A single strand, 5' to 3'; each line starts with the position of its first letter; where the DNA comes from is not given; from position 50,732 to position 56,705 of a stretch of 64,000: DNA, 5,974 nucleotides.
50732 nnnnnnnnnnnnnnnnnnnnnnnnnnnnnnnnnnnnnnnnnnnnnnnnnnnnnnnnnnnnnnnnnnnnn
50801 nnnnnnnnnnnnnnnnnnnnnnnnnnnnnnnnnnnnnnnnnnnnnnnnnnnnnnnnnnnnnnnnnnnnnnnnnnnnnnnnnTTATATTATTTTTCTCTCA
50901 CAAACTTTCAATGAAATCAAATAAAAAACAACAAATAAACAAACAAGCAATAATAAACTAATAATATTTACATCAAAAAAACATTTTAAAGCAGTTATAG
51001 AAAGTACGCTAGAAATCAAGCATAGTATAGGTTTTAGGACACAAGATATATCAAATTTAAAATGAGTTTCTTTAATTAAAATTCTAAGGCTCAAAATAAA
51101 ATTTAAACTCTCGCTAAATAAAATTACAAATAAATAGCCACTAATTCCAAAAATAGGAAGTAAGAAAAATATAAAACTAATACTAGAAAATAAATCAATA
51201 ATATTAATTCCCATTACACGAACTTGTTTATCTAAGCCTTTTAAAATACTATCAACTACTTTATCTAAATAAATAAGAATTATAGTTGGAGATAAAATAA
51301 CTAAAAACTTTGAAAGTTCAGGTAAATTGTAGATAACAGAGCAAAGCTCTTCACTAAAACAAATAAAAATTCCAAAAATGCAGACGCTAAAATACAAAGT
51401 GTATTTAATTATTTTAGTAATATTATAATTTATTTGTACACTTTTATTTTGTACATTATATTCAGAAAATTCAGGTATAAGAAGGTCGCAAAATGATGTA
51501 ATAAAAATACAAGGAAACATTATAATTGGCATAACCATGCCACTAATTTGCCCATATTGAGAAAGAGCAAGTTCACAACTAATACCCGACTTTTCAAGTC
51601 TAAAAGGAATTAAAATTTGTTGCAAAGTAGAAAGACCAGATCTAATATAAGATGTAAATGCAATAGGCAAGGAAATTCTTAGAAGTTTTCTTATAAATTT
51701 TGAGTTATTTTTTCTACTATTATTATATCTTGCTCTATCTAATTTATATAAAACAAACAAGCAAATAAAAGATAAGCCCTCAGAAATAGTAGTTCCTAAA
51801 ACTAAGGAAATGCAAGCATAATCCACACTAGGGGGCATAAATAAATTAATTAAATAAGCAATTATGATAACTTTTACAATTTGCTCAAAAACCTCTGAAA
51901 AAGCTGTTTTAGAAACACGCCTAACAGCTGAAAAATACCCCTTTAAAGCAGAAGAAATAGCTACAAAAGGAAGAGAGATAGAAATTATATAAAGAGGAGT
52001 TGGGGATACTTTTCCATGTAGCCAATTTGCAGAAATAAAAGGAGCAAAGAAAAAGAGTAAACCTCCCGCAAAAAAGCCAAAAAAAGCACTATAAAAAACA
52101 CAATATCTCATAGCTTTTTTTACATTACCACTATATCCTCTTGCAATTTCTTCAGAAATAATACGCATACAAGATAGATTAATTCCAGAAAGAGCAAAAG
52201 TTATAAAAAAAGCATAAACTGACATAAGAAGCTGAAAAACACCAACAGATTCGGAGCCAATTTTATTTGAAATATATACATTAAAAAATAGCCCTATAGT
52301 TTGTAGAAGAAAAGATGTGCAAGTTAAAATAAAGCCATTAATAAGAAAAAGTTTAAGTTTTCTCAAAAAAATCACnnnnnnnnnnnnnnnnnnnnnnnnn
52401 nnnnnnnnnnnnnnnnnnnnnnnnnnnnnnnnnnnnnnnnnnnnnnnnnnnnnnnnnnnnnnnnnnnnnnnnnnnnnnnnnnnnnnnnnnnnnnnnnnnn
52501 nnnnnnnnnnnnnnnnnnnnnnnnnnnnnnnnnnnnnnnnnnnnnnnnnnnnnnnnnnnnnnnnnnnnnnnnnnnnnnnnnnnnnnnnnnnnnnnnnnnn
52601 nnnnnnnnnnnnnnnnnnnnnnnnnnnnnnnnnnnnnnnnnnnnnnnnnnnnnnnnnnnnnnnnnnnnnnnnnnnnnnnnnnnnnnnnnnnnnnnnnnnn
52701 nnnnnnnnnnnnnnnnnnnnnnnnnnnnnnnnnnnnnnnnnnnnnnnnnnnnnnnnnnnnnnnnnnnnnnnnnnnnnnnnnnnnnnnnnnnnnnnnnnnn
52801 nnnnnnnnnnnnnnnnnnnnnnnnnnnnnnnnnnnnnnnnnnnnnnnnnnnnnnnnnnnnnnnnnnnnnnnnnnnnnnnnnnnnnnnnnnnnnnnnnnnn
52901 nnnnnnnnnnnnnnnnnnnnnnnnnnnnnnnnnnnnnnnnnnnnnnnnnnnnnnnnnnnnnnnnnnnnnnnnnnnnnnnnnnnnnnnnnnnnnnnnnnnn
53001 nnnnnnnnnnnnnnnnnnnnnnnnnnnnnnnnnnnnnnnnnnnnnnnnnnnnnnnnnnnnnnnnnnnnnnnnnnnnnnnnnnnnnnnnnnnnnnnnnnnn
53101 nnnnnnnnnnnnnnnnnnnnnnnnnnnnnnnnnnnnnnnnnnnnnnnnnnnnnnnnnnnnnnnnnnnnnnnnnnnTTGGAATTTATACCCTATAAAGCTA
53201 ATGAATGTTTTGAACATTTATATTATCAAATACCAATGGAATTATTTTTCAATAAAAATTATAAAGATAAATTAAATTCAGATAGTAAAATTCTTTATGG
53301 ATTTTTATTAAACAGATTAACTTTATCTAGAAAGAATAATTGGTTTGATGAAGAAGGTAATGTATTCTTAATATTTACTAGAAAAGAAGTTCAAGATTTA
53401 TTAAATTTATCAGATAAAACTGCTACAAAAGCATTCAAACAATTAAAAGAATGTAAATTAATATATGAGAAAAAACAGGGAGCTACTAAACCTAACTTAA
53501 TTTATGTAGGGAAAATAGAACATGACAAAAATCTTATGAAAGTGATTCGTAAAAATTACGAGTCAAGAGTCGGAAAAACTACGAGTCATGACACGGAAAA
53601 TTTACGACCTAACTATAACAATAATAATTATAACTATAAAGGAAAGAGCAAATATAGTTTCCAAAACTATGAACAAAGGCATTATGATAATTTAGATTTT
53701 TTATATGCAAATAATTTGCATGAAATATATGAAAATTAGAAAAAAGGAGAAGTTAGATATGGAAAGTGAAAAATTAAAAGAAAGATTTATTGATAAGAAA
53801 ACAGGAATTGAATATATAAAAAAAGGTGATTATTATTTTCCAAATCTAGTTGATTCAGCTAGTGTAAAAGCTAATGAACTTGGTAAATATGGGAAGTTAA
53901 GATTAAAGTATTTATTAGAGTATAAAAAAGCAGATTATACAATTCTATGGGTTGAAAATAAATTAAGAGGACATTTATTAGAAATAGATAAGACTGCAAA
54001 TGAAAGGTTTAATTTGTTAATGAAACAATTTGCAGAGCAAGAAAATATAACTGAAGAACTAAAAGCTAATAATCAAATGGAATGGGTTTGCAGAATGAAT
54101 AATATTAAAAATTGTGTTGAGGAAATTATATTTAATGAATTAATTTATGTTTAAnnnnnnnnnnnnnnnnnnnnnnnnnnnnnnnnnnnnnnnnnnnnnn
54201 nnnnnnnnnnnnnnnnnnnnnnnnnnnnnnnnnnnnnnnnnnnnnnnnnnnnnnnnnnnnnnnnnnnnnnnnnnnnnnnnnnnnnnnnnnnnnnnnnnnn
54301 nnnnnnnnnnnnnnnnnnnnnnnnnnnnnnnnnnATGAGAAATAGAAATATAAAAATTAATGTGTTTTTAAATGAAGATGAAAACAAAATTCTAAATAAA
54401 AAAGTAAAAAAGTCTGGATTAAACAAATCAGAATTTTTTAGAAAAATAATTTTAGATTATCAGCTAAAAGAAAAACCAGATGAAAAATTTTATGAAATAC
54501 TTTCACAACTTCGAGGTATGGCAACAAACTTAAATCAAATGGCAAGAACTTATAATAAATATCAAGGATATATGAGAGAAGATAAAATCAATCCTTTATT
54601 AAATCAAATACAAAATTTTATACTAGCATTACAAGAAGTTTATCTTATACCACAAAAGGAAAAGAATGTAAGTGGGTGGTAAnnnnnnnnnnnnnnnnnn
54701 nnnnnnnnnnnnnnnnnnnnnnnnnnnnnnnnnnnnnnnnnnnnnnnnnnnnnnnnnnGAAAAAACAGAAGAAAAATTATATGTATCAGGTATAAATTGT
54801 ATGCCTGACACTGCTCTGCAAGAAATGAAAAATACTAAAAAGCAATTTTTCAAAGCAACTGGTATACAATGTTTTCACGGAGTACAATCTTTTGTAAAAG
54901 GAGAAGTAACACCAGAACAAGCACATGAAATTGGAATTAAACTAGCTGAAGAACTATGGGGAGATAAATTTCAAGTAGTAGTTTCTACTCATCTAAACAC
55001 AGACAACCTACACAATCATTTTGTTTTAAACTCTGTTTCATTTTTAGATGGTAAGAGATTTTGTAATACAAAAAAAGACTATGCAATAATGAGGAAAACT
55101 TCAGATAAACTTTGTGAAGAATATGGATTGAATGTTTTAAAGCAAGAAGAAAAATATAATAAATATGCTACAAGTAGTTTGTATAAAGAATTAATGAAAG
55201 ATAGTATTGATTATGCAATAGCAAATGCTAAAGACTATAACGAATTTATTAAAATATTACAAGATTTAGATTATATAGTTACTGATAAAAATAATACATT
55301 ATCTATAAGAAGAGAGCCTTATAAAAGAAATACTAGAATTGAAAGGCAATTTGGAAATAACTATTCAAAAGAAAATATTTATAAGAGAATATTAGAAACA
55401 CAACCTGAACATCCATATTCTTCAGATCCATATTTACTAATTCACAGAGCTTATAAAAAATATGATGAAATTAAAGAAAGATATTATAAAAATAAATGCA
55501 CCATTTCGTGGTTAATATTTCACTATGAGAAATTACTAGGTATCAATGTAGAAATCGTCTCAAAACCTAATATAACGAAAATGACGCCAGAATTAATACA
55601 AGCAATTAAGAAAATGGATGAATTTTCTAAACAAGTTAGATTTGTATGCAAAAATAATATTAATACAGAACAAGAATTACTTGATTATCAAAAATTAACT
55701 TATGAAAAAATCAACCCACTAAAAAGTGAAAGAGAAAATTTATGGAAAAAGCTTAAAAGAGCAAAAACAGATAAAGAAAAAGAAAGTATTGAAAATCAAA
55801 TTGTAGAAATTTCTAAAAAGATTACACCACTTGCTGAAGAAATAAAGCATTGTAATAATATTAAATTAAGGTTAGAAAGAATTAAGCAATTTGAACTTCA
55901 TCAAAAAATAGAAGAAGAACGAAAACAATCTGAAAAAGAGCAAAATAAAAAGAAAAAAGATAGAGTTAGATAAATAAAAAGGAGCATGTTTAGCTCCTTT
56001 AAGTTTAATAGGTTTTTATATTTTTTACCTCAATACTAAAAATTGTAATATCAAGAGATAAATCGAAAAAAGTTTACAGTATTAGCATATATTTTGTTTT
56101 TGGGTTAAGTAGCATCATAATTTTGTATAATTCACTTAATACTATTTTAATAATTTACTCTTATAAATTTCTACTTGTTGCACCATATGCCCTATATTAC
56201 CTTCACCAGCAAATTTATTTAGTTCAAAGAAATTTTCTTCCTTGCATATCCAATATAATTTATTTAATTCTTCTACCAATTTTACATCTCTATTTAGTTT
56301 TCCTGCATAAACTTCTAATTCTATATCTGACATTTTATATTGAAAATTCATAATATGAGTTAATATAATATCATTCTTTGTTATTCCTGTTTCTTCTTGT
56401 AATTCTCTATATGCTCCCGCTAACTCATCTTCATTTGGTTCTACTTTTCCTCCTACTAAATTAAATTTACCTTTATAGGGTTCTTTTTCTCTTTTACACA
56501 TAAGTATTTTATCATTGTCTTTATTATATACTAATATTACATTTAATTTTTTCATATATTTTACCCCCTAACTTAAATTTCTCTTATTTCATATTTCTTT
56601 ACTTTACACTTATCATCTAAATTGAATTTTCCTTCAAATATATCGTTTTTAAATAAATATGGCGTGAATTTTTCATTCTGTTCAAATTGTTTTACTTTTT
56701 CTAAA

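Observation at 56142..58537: Mobile-element cargo: tightly packed four-gene phosphohydrolase operon (metallophosphoesterase - HD - NUDIX - NUDIX)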

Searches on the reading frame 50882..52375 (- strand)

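Call 10: search_protein_families(library=pfam, proteins=[window:50882-52375:-], max_evalue=0.001)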
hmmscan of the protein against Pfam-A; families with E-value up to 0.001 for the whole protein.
window:50882-52375:- (497 aa): 2 families
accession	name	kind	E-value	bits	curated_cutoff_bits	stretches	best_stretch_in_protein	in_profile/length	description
PF01943.22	Polysacc_synt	-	1.5e-23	84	28.2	2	13-306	4-273/274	Polysaccharide biosynthesis protein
PF01554.23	MatE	-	7.4e-05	22.9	24.9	1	21-173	5-159/161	MatE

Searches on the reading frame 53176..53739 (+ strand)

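Call 4: search_protein_families(library=pfam, proteins=[window:53176-53739:+], max_evalue=0.01)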
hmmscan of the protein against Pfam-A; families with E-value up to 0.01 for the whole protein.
window:53176-53739:+ (187 aa): 1 family
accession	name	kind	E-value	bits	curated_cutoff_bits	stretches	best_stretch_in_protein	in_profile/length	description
PF06970.17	RepA_N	-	5.6e-23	81.1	30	1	15-90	2-76/76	Replication initiator protein A (RepA) N-terminus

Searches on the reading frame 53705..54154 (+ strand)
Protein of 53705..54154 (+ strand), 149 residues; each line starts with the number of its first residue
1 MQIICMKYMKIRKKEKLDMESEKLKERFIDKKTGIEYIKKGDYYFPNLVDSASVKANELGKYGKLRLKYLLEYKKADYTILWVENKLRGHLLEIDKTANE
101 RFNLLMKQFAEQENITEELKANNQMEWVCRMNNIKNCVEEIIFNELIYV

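Call 4: search_protein_families(library=pfam, proteins=[window:53705-54154:+], max_evalue=0.01)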
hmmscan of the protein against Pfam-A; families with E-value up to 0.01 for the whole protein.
window:53705-54154:+ (149 aa): 1 family
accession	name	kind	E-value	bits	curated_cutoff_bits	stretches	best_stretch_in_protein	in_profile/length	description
PF14198.11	TnpV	-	8.7e-39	132.4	27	1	36-147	1-111/111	Transposon-encoded protein TnpV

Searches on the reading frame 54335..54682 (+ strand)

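Call 4: search_protein_families(library=pfam, proteins=[window:54335-54682:+], max_evalue=0.01)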
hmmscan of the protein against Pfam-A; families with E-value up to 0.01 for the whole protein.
window:54335-54682:+ (115 aa): 6 families
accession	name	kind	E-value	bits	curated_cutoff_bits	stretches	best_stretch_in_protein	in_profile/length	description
PF21983.2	NikA-like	-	6.7e-19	68.2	27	1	2-71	1-70/72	Mobilization protein NikA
PF05713.17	MobC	-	1.3e-07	32.4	23.2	1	56-93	1-36/45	Bacterial mobilisation protein (MobC)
PF19807.5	DUF6290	-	9.3e-05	23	27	1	8-51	4-46/72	Family of unknown function (DUF6290)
PF01402.27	RHH_1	-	0.00053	20.3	20.5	1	9-42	3-36/39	Ribbon-helix-helix protein, copG family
PF19514.5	MobC_2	-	0.0045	17.1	27.5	1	4-76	20-101/140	MobC-like protein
PF06565.18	DM10_dom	-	0.0089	16.3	23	0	3-56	29-81/105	DM10 domain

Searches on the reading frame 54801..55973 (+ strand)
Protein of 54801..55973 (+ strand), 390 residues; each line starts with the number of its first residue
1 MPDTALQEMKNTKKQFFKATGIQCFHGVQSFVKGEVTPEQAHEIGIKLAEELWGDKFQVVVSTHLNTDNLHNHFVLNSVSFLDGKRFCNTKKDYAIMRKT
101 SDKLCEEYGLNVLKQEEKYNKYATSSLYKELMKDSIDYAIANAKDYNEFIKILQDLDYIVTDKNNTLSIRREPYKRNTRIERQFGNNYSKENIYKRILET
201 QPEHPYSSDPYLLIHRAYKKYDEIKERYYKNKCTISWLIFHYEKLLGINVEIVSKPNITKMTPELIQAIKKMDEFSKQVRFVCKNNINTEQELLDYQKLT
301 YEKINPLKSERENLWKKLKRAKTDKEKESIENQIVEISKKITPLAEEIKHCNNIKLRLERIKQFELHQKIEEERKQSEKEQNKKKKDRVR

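Call 4: search_protein_families(library=pfam, proteins=[window:54801-55973:+], max_evalue=0.01)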
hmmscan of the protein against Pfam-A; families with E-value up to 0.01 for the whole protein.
window:54801-55973:+ (390 aa): 1 family
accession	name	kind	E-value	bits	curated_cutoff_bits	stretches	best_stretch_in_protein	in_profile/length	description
PF03432.20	Relaxase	-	1.3e-35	122.9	24.6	1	2-110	23-132/132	MobA/VirD2-like, nuclease domain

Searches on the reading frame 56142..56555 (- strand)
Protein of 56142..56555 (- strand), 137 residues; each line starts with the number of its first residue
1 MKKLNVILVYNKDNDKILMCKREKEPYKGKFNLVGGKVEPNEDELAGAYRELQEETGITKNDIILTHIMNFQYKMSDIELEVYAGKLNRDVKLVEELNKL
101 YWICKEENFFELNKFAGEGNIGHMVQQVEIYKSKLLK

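Call 4: search_protein_families(library=pfam, proteins=[window:56142-56555:-], max_evalue=0.01)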
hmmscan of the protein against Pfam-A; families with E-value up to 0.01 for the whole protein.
window:56142-56555:- (137 aa): 3 families
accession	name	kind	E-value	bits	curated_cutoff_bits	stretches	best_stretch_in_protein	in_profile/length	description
PF00293.34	NUDIX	-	4.3e-14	53.1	21.1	1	6-65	6-65/134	NUDIX domain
PF14815.12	NUDIX_4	-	2.2e-05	24.6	35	1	6-103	2-93/113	NUDIX domain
PF13869.12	NUDIX_2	-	0.0044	16.9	27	1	5-62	48-101/188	Nucleotide hydrolase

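Call 5: search_protein_families(library=ncbifam, proteins=[window:56142-56555:-], max_evalue=0.01)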
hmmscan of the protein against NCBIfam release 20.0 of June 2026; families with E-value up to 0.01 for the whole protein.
window:56142-56555:- (137 aa): 23 families
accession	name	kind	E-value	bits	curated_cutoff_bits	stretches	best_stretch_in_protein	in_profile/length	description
NF006530.0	PRK08999.1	equivalog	1.1e-12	47.6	245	1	9-106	12-110/315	Nudix family hydrolase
NF008044.0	PRK10776.1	equivalog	4.3e-09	36.4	148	1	2-105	2-107/130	8-oxo-dGTP diphosphatase MutT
TIGR00586.1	mutt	equivalog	9e-09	35.4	97.9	1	6-89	9-92/129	8-oxo-dGTP diphosphatase MutT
NF007834.0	PRK10546.1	equivalog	2.8e-08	33.7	156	1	1-107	1-108/135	pyrimidine (deoxy)nucleoside triphosphate diphosphatase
NF012016.0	PRK15472.1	equivalog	3.7e-07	29.9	95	1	10-84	10-82/141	nucleoside triphosphatase NudI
NF006961.0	PRK09438.1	equivalog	7.8e-07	28.7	103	1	7-72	13-74/151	dihydroneopterin triphosphate diphosphatase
TIGR02705.1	nudix_YtkD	equivalog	3e-06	26.9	154.4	1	7-87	27-103/156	RNA deprotection pyrophosphohydrolase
NF001937.0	PRK00714.1-4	equivalog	1.2e-05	25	139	1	3-66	8-68/161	RNA pyrophosphohydrolase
NF001938.0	PRK00714.1-5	equivalog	2.7e-05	23.6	116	1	9-76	20-92/172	RNA pyrophosphohydrolase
NF003791.0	PRK05379.2-3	equivalog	9.1e-05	21.8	409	1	15-60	213-258/340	bifunctional nicotinamide-nucleotide adenylyltransferase/Nudix hydroxylase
NF003787.0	PRK05379.1-4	equivalog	9.4e-05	21.5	449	1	15-65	219-269/346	bifunctional nicotinamide-nucleotide adenylyltransferase/Nudix hydroxylase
NF050029.2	TransRepNtr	equivalog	0.00015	21.3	400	1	9-60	30-83/245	ADPR responsive transcriptional repressor NtrR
NF003790.0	PRK05379.2-2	equivalog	0.00015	20.9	403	1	15-62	228-275/354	bifunctional nicotinamide mononucleotide adenylyltransferase/ADP-ribose pyrophosphatase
NF003788.0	PRK05379.1-5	equivalog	0.00016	21.1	354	1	15-59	224-268/351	bifunctional nicotinamide-nucleotide adenylyltransferase/Nudix hydroxylase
NF008736.0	PRK11762.1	equivalog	0.00017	21.2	169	1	6-67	50-112/186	ADP compounds hydrolase NudE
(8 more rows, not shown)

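Call 6: search_protein_families(library=padloc, proteins=[window:56142-56555:-], max_evalue=0.01)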
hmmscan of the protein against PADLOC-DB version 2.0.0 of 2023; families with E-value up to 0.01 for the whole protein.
window:56142-56555:- (137 aa): 1 family
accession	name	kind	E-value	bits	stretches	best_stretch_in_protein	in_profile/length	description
PDLC04899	PDC-S07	-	4e-14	50.4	1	1-107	3-111/135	-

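Call 33: search_solved_structures(query=window:56142-56555:-, max_evalue=0.0001)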
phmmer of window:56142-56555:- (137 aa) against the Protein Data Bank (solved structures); distinct sequences matched with E-value up to 0.0001: 7.
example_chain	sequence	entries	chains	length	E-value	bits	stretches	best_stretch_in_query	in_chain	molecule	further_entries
3grn_A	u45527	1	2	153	2.6e-07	34.1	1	8-106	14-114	MutT related protein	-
4v14_A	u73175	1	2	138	4.3e-06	30.2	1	1-74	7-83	MUTATOR MUTT PROTEIN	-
3cng_A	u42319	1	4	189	1.6e-05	28.3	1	14-58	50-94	NUDIX hydrolase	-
5x1x_A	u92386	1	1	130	2.7e-05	27.6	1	3-106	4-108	Mutator mutT protein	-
1mut_A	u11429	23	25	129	4e-05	27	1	1-75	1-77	NUCLEOSIDE TRIPHOSPHATE PYROPHOSPHOHYDROLASE | Mutator mutT protein | 7,8-dihydro-8-oxoguanine-triphosphatase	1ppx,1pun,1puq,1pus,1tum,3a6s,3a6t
2rrk_A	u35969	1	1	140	4.6e-05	26.8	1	1-72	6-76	CTP pyrophosphohydrolase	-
2fml_A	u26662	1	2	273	6.3e-05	26.4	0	6-63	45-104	MutT/nudix family protein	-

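Call 46: search_protein_families(library=phrogs, proteins=[window:56142-56555:-], max_evalue=0.001)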
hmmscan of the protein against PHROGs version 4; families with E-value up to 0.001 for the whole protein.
window:56142-56555:- (137 aa): 6 families
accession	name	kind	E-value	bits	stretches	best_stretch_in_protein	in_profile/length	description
phrog_1198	-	other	1.4e-18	68.6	1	2-89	37-127/253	MutT/NUDIX hydrolase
phrog_1185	-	other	7.5e-10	39.7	1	8-115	154-265/301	nudix hydrolase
phrog_10313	-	other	1.4e-08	35.7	1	6-73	15-80/159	nudix hydrolase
phrog_19657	-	other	3.4e-08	34.6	1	6-114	36-156/176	nudix hydrolase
phrog_15528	-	head and packaging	3.7e-05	23.3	1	9-68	528-582/794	portal protein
phrog_9999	-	other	0.00078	20.4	1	27-88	51-113/186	nudix hydrolase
